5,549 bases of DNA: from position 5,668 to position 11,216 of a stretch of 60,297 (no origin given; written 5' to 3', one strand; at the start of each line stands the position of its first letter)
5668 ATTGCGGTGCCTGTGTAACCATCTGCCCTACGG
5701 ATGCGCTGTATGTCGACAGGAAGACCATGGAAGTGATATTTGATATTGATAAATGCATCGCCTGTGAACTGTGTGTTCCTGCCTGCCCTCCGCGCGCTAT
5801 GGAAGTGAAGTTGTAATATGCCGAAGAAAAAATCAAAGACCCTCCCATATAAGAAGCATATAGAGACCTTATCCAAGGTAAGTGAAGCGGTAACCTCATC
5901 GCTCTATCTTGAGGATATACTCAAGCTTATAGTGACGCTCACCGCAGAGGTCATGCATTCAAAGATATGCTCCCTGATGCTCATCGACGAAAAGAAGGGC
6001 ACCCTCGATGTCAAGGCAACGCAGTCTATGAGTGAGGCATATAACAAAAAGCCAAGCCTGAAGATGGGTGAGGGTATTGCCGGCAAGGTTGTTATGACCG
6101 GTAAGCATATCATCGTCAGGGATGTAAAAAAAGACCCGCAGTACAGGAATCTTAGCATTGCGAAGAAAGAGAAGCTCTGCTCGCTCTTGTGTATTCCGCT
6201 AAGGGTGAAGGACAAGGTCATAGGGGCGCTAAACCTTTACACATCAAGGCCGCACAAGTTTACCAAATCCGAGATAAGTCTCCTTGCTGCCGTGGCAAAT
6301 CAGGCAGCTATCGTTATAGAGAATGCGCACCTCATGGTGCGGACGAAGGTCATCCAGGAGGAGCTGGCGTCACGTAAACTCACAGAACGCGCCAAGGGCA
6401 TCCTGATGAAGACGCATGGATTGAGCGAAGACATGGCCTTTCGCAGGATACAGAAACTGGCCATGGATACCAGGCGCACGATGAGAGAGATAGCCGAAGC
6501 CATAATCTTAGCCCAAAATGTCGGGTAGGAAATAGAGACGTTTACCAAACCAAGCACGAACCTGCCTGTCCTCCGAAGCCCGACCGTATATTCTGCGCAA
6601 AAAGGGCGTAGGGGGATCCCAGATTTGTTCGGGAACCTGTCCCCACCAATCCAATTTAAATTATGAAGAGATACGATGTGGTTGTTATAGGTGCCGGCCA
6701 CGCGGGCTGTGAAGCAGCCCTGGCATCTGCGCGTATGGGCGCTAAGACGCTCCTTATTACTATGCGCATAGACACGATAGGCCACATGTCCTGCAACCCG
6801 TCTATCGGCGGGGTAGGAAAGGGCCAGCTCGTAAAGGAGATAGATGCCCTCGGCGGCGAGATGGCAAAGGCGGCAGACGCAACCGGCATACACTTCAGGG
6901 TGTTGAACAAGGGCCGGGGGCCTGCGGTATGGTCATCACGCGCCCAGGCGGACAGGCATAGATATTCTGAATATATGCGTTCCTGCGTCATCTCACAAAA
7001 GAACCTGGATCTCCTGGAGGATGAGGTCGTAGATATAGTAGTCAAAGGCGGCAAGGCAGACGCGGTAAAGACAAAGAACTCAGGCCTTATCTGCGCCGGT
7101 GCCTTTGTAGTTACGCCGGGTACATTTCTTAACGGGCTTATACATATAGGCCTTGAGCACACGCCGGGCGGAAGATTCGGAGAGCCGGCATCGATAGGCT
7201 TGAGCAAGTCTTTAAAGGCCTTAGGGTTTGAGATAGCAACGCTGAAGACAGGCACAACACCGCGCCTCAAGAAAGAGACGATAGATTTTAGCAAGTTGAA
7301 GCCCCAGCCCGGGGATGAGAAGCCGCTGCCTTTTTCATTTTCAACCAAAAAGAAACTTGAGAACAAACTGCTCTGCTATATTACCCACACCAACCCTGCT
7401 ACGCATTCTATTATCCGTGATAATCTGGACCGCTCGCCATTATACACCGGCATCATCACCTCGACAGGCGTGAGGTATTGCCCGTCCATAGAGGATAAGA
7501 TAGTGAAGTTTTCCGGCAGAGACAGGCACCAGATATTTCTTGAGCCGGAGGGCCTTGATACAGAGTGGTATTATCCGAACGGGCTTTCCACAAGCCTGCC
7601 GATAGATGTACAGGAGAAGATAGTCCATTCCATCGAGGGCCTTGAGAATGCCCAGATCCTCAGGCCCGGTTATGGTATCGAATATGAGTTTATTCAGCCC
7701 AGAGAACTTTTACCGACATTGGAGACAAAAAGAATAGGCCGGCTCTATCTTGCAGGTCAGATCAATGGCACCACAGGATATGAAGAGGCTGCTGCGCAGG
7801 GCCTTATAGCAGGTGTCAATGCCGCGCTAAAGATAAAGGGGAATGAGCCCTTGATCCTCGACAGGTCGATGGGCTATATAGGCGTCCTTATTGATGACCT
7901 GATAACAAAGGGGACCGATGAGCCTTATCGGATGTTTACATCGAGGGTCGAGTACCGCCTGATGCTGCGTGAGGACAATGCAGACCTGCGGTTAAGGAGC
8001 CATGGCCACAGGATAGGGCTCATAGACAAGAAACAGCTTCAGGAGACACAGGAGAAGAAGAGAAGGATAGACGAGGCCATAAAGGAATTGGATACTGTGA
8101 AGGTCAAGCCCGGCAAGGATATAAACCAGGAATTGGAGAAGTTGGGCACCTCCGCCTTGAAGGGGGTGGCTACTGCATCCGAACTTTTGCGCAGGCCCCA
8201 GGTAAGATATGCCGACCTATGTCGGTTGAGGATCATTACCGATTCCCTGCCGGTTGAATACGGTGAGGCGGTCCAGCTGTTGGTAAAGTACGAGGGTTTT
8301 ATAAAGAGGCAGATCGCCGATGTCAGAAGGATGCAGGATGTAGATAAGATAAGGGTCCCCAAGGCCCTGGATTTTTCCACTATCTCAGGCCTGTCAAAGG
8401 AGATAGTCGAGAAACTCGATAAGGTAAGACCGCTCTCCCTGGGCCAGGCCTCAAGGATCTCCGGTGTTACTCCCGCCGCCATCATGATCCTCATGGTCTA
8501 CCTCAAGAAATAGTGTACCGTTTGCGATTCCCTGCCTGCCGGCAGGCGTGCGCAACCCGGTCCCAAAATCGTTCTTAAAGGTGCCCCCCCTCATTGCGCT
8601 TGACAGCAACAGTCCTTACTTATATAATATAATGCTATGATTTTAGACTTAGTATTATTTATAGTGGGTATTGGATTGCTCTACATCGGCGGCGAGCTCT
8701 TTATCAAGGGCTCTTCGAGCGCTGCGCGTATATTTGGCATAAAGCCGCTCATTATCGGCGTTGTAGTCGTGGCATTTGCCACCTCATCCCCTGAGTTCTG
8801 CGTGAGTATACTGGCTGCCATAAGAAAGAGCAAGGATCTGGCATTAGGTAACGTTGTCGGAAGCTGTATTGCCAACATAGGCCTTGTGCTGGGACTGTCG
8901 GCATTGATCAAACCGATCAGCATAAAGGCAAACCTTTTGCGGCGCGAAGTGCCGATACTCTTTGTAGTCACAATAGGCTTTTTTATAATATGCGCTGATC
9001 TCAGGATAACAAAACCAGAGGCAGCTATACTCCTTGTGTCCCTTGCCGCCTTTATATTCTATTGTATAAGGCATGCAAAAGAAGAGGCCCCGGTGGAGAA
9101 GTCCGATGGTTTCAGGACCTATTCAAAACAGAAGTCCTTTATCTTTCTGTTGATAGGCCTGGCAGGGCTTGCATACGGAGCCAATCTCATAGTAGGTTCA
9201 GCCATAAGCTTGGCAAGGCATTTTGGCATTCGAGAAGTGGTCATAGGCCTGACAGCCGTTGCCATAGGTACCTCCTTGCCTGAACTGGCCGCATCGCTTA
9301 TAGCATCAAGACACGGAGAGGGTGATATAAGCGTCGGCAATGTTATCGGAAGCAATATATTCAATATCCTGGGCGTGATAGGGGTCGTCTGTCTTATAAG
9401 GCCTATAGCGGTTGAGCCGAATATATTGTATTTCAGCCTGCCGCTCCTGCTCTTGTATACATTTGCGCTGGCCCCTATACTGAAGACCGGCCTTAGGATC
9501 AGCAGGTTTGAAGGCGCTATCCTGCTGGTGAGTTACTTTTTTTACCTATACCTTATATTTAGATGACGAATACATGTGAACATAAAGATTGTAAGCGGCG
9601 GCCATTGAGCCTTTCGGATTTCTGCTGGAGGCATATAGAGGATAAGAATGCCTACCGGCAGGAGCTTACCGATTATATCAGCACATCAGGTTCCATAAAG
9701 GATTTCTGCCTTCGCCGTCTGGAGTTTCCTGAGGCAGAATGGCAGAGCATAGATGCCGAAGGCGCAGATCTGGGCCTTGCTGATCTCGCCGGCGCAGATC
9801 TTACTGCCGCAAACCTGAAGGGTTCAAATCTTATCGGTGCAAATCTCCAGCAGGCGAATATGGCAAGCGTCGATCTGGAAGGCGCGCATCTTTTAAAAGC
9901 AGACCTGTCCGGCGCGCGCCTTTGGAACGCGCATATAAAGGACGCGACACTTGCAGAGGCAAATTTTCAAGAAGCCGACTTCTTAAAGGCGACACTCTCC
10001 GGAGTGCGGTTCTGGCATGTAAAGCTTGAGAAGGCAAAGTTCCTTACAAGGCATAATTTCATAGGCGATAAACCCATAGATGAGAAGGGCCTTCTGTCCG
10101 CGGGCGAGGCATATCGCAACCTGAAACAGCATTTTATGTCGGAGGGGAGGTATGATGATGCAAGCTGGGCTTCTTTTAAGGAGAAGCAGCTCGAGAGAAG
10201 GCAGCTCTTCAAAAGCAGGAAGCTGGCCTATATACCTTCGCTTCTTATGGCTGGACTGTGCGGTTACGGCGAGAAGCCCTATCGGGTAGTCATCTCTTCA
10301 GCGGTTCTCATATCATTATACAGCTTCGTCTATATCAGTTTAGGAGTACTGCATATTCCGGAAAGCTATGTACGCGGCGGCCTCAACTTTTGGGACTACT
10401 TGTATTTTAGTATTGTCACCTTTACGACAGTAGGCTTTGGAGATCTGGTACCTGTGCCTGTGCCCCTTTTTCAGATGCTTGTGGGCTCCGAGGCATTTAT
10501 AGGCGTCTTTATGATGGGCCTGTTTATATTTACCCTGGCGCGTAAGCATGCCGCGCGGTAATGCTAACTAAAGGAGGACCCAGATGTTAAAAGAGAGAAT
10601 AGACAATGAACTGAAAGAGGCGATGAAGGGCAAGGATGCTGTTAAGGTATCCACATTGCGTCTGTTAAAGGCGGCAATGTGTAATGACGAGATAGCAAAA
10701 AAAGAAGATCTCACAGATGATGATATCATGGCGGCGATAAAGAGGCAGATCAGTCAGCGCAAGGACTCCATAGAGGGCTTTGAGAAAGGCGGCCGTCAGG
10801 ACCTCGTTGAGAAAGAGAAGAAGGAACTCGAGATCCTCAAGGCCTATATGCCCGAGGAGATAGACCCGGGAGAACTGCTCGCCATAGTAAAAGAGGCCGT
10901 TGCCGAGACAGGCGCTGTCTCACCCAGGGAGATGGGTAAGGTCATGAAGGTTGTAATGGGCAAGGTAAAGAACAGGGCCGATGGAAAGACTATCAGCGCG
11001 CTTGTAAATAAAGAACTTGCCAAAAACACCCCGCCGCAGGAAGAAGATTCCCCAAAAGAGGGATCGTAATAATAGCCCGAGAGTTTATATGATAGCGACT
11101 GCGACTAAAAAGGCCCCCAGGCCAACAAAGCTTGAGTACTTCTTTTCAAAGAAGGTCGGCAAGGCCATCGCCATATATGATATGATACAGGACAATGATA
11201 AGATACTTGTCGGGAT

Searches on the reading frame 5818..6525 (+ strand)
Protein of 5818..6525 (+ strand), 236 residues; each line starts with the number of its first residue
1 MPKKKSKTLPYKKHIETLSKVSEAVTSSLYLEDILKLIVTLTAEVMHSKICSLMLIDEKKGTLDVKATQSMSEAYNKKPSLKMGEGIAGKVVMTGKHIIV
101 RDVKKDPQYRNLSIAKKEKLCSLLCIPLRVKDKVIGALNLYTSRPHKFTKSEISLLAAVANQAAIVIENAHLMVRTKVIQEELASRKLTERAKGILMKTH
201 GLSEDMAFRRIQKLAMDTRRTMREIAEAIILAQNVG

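Call 72: search_protein_families(library=pfam, proteins=[window:5818-6525:+], max_evalue=0.0001)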
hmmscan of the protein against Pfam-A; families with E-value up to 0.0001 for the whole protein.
window:5818-6525:+ (236 aa): 4 families
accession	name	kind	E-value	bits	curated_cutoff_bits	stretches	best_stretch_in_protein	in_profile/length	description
PF13185.12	GAF_2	-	3.3e-24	86.1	28.6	1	31-168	4-136/136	GAF domain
PF03861.19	ANTAR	-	1.1e-21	76.7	27.3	1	180-230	4-54/54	ANTAR domain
PF01590.32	GAF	-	3.6e-20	73.3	22.4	1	31-167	2-133/133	GAF domain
PF13492.12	GAF_3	-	6.6e-15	56.1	27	1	31-169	2-129/129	GAF domain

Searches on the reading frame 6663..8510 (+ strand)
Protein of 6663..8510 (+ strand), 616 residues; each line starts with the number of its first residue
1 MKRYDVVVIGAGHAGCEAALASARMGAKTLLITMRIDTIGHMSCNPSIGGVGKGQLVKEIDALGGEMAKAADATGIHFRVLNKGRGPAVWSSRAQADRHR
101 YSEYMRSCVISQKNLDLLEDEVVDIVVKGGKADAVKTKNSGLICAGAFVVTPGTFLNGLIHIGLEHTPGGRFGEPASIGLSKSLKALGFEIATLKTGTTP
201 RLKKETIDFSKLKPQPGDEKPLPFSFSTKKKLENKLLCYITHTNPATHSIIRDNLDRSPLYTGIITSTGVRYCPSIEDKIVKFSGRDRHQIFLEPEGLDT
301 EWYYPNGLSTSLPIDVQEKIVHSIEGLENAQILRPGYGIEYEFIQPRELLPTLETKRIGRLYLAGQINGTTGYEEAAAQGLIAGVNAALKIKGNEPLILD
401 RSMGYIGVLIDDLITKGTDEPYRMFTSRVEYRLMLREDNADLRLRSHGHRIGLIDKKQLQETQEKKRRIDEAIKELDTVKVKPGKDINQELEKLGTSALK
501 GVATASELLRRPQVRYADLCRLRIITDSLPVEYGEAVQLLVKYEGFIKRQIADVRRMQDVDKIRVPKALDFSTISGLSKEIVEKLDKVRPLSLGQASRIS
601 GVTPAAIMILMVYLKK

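Call 53: search_protein_families(library=pfam, proteins=[window:6663-8510:+], max_evalue=0.0001)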
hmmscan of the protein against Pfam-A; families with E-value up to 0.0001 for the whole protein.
window:6663-8510:+ (616 aa): 6 families
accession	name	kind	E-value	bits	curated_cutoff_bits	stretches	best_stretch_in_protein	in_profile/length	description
PF01134.28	GIDA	-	1.3e-166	554.9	22.1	1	5-394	1-390/391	Glucose inhibited division protein A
PF13932.14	SAM_GIDA_C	-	2.2e-22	79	27.1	1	556-611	2-57/57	tRNA modifying enzyme MnmG/GidA C-terminal helical bundle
PF21680.2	GIDA_C_1st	-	7.4e-18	65.5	24.7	1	457-550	2-95/96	tRNA modifying enzyme MnmG/GidA C-terminal helical domain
PF12831.13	FAD_oxidored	-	2.1e-09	37.6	27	1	5-140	1-129/416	FAD dependent oxidoreductase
PF07992.20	Pyr_redox_2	-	7e-06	26.1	26.1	1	4-50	1-46/291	Pyridine nucleotide-disulphide oxidoreductase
PF00890.30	FAD_binding_2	-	7.1e-05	22.6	20.4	0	5-33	1-29/414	FAD binding domain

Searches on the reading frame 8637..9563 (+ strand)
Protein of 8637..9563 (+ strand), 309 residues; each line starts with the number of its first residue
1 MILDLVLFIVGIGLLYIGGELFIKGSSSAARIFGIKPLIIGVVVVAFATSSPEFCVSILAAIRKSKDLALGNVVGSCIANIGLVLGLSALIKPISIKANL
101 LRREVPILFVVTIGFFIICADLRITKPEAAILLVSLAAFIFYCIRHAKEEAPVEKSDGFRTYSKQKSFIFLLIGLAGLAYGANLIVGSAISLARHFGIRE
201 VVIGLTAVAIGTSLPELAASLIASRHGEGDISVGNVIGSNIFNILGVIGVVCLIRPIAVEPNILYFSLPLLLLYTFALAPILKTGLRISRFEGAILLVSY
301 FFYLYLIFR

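Call 53: search_protein_families(library=pfam, proteins=[window:8637-9563:+], max_evalue=0.0001)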
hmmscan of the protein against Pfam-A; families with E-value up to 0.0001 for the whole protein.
window:8637-9563:+ (309 aa): 1 family
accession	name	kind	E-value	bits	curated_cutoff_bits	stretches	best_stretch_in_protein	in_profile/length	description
PF01699.29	Na_Ca_ex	-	4.2e-67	225.2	24.9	2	167-308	2-150/151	Sodium/calcium exchanger protein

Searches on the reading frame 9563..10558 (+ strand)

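Call 53: search_protein_families(library=pfam, proteins=[window:9563-10558:+], max_evalue=0.0001)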
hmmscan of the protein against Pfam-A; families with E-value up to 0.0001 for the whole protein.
window:9563-10558:+ (332 aa): 4 families
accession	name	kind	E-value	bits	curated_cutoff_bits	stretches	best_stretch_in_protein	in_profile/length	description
PF00805.28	Pentapeptide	-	2.3e-21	75.4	20.2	3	83-122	1-40/40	Pentapeptide repeats (8 copies)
PF07885.22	Ion_trans_2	-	2.7e-13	50.1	22.5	1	249-327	5-75/79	Ion channel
PF13599.13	Pentapeptide_4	-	7.7e-10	39.1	38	1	105-160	3-58/78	Pentapeptide repeat region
PF13576.12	Pentapeptide_3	-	3e-08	34.2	27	0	116-153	7-47/48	Pentapeptide repeats (9 copies)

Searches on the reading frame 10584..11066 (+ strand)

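Call 72: search_protein_families(library=pfam, proteins=[window:10584-11066:+], max_evalue=0.0001)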
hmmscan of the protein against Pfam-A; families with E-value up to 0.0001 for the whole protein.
window:10584-11066:+ (161 aa): 1 family
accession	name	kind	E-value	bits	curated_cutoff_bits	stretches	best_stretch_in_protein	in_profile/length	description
PF09424.15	YqeY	-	9.5e-49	165.6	27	1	3-145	1-143/143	Yqey-like protein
